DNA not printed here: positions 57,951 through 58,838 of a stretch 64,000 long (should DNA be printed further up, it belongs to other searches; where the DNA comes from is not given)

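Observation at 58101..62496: Compact mcrB-mcrG-mcrA operon lacking mcrD/mcrC, with an extra uncharacterized gene fused onto the 3' end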

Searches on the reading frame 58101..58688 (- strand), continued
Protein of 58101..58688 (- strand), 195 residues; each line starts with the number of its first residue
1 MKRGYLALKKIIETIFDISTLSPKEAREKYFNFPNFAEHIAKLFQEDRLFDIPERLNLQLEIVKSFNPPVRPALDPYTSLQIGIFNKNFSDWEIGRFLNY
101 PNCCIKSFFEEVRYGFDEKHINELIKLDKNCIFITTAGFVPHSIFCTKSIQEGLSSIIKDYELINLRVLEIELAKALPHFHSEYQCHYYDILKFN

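Call 31: find_encoding_contigs(protein=P0057, flank=8000, max_places=3)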
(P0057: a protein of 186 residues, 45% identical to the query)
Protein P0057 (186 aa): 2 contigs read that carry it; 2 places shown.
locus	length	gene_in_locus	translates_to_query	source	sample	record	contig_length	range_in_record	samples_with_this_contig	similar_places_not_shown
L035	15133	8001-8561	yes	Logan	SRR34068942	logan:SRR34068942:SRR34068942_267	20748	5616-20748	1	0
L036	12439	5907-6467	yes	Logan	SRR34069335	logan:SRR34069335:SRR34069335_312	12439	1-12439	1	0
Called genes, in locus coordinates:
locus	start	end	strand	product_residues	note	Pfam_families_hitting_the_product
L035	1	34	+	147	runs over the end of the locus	PF09875:DUF2102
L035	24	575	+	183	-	PF09886:DUF2113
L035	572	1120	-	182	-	-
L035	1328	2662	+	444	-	PF02783:MCR_beta_N, PF02241:MCR_beta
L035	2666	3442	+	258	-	PF02240:MCR_gamma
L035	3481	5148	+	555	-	PF02745:MCR_alpha_N, PF02249:MCR_alpha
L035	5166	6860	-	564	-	PF03193:RsgA_GTPase (faint), PF00005:ABC_tran, PF02463:SMC_N (faint), PF13304:AAA_21 (faint), PF13401:AAA_22 (faint), PF13555:AAA_29 (faint), PF20720:nSTAND3 (faint), PF00005:ABC_tran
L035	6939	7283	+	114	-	PF02505:MCR_D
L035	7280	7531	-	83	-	PF27275:MJ0093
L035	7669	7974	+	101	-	PF09871:DUF2098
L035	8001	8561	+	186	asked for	PF04467:DUF483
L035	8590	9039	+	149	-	PF09885:DUF2112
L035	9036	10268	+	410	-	PF01869:BcrAD_BadFG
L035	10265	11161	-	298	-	PF04609:MCR_C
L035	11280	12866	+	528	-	PF00931:NB-ARC (faint), PF02463:SMC_N (faint), PF00005:ABC_tran, PF13304:AAA_21 (faint), PF00005:ABC_tran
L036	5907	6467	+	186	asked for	PF04467:DUF483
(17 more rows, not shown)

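Call 40: find_encoding_contigs(protein=P0061, flank=9000, max_places=2)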
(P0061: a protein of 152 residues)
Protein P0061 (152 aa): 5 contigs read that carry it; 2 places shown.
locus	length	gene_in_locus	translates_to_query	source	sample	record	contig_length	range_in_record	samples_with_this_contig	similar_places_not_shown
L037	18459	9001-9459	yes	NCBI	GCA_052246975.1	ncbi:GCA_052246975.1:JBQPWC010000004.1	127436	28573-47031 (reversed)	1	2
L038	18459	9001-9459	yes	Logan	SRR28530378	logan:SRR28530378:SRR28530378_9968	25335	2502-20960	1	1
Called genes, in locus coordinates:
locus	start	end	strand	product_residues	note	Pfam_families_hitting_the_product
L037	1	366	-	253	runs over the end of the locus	PF04208:MtrA, PF09472:MtrF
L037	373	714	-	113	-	PF05440:MtrB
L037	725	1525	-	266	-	PF04211:MtrC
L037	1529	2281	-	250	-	PF04207:MtrD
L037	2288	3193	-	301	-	PF04206:MtrE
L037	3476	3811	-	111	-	-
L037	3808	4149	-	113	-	PF02505:MCR_D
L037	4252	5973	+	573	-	PF00005:ABC_tran, PF02463:SMC_N (faint), PF13555:AAA_29 (faint), PF03205:MobB (faint), PF13304:AAA_21 (faint), PF00005:ABC_tran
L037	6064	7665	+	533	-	PF02463:SMC_N (faint), PF03193:RsgA_GTPase (faint), PF00005:ABC_tran, PF13304:AAA_21 (faint), PF13401:AAA_22 (faint), PF13555:AAA_29 (faint), PF00005:ABC_tran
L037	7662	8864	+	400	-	PF02624:YcaO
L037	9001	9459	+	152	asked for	PF04467:DUF483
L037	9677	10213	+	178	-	PF13237:Fer4_10, PF12838:Fer4_7 (weak), PF13183:Fer4_8, PF13187:Fer4_9 (weak), PF13534:Fer4_17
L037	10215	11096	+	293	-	PF02754:CCG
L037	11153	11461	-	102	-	PF12675:DUF3795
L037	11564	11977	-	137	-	PF01243:PNPOx_N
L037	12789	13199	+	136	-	PF02675:AdoMet_dc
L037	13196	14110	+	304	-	PF17284:Spermine_synt_N, PF01564:Spermine_synth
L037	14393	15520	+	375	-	PF07431:DUF1512, PF23542:DUF1512_C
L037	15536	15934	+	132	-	-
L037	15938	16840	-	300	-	PF00557:Peptidase_M24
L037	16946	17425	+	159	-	PF01467:CTP_transf_like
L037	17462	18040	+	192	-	PF13207:AAA_17 (weak), PF13238:AAA_18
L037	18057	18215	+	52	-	PF09082:DUF1922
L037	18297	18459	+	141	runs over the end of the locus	PF14894:Lsm_C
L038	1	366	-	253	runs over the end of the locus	PF04208:MtrA, PF09472:MtrF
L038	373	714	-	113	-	PF05440:MtrB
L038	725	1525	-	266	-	PF04211:MtrC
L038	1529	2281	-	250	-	PF04207:MtrD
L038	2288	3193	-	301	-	PF04206:MtrE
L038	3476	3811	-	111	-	-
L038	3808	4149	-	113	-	PF02505:MCR_D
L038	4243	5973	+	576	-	PF00005:ABC_tran, PF02463:SMC_N (faint), PF13555:AAA_29 (faint), PF03205:MobB (faint), PF13304:AAA_21 (faint), PF00005:ABC_tran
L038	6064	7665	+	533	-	PF02463:SMC_N (faint), PF03193:RsgA_GTPase (faint), PF00005:ABC_tran, PF13304:AAA_21 (faint), PF13401:AAA_22 (faint), PF13555:AAA_29 (faint), PF00005:ABC_tran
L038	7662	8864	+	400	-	PF02624:YcaO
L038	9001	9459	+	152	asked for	PF04467:DUF483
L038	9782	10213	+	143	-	PF13183:Fer4_8, PF13187:Fer4_9 (weak), PF13237:Fer4_10 (weak), PF13534:Fer4_17 (weak)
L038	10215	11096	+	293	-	PF02754:CCG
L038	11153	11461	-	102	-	PF12675:DUF3795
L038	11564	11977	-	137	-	PF01243:PNPOx_N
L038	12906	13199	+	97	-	PF02675:AdoMet_dc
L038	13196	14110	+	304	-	PF17284:Spermine_synt_N, PF01564:Spermine_synth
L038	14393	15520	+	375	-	PF07431:DUF1512, PF23542:DUF1512_C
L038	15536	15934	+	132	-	-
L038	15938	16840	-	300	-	PF00557:Peptidase_M24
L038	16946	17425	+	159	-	PF01467:CTP_transf_like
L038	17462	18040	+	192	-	PF13207:AAA_17 (weak), PF13238:AAA_18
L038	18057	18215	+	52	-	PF09082:DUF1922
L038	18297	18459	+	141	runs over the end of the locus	PF14894:Lsm_C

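Call 41: find_encoding_contigs(protein=P0090, flank=9000, max_places=2)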
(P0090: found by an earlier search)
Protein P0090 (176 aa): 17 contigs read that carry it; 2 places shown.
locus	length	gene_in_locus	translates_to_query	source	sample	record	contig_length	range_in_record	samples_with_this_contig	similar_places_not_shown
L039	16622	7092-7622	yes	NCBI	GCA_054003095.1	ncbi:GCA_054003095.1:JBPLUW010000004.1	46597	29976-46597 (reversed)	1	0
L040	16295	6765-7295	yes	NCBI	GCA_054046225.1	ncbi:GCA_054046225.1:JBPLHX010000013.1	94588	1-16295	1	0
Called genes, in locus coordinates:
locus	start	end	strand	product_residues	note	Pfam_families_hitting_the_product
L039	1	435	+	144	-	?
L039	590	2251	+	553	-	-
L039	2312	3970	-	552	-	PF04055:Radical_SAM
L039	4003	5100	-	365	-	PF07885:Ion_trans_2, PF01370:Epimerase (faint), PF13241:NAD_binding_7 (weak), PF00107:ADH_zinc_N (faint), PF02254:TrkA_N, PF02829:3H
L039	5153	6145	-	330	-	PF00288:GHMP_kinases_N (weak), PF08544:GHMP_kinases_C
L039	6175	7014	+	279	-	PF06745:ATPase, PF23442:DUF7125 (weak)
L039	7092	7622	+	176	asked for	PF04467:DUF483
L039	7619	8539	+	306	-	PF06745:ATPase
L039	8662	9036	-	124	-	PF01248:Ribosomal_L7Ae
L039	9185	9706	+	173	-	-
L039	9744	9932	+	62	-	-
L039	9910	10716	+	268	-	PF12801:Fer4_5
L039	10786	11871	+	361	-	PF07690:MFS_1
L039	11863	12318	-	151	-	-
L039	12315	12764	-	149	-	PF10756:bPH_6 (weak)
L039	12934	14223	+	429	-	PF00202:Aminotran_3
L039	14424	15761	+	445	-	PF13649:Methyltransf_25 (faint), PF22458:RsmF-B_ferredox, PF01728:FtsJ, PF01189:Methyltr_RsmB-F, PF13847:Methyltransf_31 (weak)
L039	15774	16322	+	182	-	PF01969:Ni_insertion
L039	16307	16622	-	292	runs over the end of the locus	PF01728:FtsJ (weak)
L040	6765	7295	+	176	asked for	PF04467:DUF483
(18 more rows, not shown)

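Call 42: find_encoding_contigs(protein=P0085, flank=9000, max_places=2)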
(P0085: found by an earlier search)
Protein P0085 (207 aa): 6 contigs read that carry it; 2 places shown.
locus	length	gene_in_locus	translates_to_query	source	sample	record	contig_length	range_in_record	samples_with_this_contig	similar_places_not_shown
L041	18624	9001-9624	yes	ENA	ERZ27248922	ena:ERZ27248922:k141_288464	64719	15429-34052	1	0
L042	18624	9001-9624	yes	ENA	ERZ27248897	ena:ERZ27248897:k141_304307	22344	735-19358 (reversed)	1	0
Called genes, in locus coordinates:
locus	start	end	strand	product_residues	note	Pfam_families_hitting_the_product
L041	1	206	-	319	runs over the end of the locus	PF00586:AIRS, PF02769:AIRS_C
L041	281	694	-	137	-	-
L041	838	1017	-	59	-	PF09871:DUF2098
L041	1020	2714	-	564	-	PF03193:RsgA_GTPase (faint), PF13555:AAA_29 (faint), PF00005:ABC_tran, PF13191:AAA_16 (faint), PF13401:AAA_22 (faint), PF13304:AAA_21 (faint), PF00005:ABC_tran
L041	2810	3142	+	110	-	PF02505:MCR_D (weak)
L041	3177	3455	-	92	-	-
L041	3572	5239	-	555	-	PF02745:MCR_alpha_N, PF02249:MCR_alpha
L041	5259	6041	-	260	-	PF02240:MCR_gamma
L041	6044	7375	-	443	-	PF02783:MCR_beta_N, PF02241:MCR_beta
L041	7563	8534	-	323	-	PF02624:YcaO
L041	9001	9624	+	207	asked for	PF04467:DUF483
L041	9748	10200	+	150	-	PF09885:DUF2112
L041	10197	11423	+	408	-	PF01869:BcrAD_BadFG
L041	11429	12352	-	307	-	PF04609:MCR_C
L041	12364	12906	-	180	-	PF09886:DUF2113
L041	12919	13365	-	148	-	PF09875:DUF2102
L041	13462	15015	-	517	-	PF26548:DUF8179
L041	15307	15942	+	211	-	PF04609:MCR_C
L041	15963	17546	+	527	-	PF02463:SMC_N (faint), PF00005:ABC_tran, PF13304:AAA_21 (faint), PF00005:ABC_tran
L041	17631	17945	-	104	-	-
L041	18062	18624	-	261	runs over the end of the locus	PF02463:SMC_N, PF13476:AAA_23 (weak), PF13191:AAA_16 (faint), PF00005:ABC_tran, PF13304:AAA_21 (faint)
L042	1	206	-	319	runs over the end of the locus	PF00586:AIRS, PF02769:AIRS_C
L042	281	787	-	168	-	-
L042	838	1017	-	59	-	PF09871:DUF2098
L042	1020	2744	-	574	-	PF03193:RsgA_GTPase (faint), PF00005:ABC_tran, PF13191:AAA_16 (faint), PF13555:AAA_29 (faint), PF13304:AAA_21 (faint), PF13401:AAA_22 (faint), PF00005:ABC_tran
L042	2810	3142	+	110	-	PF02505:MCR_D (weak)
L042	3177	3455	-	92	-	-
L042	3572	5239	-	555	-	PF02745:MCR_alpha_N, PF02249:MCR_alpha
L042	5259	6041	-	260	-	PF02240:MCR_gamma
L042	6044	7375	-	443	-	PF02783:MCR_beta_N, PF02241:MCR_beta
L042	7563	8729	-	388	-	PF02624:YcaO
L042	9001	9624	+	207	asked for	PF04467:DUF483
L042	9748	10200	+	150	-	PF09885:DUF2112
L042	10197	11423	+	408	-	PF01869:BcrAD_BadFG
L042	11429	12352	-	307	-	PF04609:MCR_C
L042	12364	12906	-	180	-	PF09886:DUF2113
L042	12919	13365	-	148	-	PF09875:DUF2102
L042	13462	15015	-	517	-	PF26548:DUF8179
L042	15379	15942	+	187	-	PF04609:MCR_C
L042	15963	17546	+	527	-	PF02463:SMC_N (faint), PF00005:ABC_tran, PF13304:AAA_21 (faint), PF00005:ABC_tran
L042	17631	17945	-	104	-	-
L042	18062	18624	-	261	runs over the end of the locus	PF02463:SMC_N, PF13476:AAA_23 (weak), PF13191:AAA_16 (faint), PF00005:ABC_tran, PF13304:AAA_21 (faint)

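Call 43: find_encoding_contigs(protein=P0088, flank=9000, max_places=1)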
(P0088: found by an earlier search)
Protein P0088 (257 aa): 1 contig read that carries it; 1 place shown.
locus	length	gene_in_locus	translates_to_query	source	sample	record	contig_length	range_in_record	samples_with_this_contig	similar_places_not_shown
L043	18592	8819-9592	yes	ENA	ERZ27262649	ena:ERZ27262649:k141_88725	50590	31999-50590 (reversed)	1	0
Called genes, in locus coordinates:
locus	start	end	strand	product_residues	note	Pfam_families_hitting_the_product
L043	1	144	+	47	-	?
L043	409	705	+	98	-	PF02537:CRCB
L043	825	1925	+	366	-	PF00579:tRNA-synt_1b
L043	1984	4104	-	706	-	PF02629:CoA_binding, PF13380:CoA_binding_2, PF13607:Succ_CoA_lig, PF19045:Ligase_CoA_2, PF13549:ATP-grasp_5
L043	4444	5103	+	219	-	PF01891:CbiM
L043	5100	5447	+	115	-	PF13190:PDGLE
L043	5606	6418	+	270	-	PF02361:CbiQ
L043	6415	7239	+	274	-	PF02463:SMC_N, PF13175:AAA_15 (faint), PF13476:AAA_23 (weak), PF00005:ABC_tran, PF13166:AAA_13 (faint), PF13304:AAA_21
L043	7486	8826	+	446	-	PF19864:Radical_SAM_N2, PF04055:Radical_SAM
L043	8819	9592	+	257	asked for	PF04467:DUF483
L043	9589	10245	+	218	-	PF02254:TrkA_N, PF02080:TrkA_C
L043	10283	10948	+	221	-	PF02663:FmdE, PF01258:zf-dskA_traR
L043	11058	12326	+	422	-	PF01507:PAPS_reduct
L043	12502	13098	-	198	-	PF02525:Flavodoxin_2, PF03358:FMN_red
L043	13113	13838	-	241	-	PF06745:ATPase, PF13481:AAA_25 (weak), PF23442:DUF7125 (faint)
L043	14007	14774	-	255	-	PF00590:TP_methylase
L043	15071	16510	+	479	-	PF01139:RtcB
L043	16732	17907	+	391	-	PF12849:PBP_like_2, PF01547:SBP_bac_1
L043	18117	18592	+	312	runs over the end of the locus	PF00528:BPD_transp_1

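Call 44: find_encoding_contigs(protein=P0064, flank=9000, max_places=1)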
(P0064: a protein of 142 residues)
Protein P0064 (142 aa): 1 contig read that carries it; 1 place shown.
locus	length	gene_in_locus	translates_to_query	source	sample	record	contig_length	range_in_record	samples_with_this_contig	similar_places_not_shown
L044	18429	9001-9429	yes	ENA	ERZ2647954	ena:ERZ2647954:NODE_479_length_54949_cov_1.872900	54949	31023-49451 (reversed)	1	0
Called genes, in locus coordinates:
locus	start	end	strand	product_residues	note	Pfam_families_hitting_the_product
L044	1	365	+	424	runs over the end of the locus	PF00815:Histidinol_dh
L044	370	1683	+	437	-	PF01336:tRNA_anti-codon, PF00152:tRNA-synt_2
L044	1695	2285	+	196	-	PF02570:CbiC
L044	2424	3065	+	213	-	PF00202:Aminotran_3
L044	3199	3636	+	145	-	PF00202:Aminotran_3 (weak)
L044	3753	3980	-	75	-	-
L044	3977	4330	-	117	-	-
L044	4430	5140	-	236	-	PF13196:DUF4012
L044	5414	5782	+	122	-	-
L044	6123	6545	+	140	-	PF01255:Prenyltransf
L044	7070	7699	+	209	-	PF01026:TatD_DNase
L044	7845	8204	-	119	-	PF02627:CMD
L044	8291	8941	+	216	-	PF01872:RibD_C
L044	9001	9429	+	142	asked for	PF04467:DUF483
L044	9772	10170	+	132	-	-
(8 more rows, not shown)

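Call 47: search_solved_structures(query=A1, max_evalue=1)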
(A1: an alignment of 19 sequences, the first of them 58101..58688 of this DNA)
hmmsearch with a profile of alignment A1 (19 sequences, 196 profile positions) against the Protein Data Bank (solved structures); distinct sequences matched with E-value up to 1: 1.
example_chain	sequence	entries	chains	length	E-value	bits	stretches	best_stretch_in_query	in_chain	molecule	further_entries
9r1o_A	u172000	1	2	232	0.012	18.5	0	9-48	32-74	sc-apCC-6-DPH-NR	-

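Call 48: list_cluster_members(proteins=[P0071, P0073, P0076, P0079, P0070, P0065, P0066, P0069, P0072, P0062])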
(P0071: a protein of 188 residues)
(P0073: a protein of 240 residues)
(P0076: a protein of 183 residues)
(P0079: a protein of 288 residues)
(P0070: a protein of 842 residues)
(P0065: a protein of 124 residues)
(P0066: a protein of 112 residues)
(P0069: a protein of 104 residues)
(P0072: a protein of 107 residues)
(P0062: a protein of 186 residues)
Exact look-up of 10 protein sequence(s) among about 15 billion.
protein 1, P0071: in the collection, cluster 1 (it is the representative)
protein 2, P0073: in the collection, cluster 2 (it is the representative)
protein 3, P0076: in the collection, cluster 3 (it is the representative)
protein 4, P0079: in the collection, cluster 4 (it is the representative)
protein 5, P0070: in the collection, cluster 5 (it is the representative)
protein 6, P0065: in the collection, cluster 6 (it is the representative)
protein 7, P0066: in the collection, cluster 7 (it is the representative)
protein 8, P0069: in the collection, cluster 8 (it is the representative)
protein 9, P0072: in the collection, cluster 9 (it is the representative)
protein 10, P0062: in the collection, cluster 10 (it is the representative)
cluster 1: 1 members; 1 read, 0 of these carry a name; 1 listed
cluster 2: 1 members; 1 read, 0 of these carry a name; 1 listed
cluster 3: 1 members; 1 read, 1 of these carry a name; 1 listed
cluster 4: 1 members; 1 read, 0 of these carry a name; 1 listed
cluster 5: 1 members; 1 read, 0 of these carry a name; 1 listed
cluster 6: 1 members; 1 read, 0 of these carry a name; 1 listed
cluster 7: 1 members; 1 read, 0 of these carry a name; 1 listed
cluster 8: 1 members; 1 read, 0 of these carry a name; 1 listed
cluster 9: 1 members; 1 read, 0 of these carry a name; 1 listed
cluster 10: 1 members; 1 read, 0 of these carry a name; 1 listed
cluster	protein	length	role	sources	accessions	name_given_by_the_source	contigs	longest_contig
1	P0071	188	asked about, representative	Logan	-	-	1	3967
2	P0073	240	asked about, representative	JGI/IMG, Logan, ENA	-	-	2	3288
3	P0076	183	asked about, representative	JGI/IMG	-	hypothetical protein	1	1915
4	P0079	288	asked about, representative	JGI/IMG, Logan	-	-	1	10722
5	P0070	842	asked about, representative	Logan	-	-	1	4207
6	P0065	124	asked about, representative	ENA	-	-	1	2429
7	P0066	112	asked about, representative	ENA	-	-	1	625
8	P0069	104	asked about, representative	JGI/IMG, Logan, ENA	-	-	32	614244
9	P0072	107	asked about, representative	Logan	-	-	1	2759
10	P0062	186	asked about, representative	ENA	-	-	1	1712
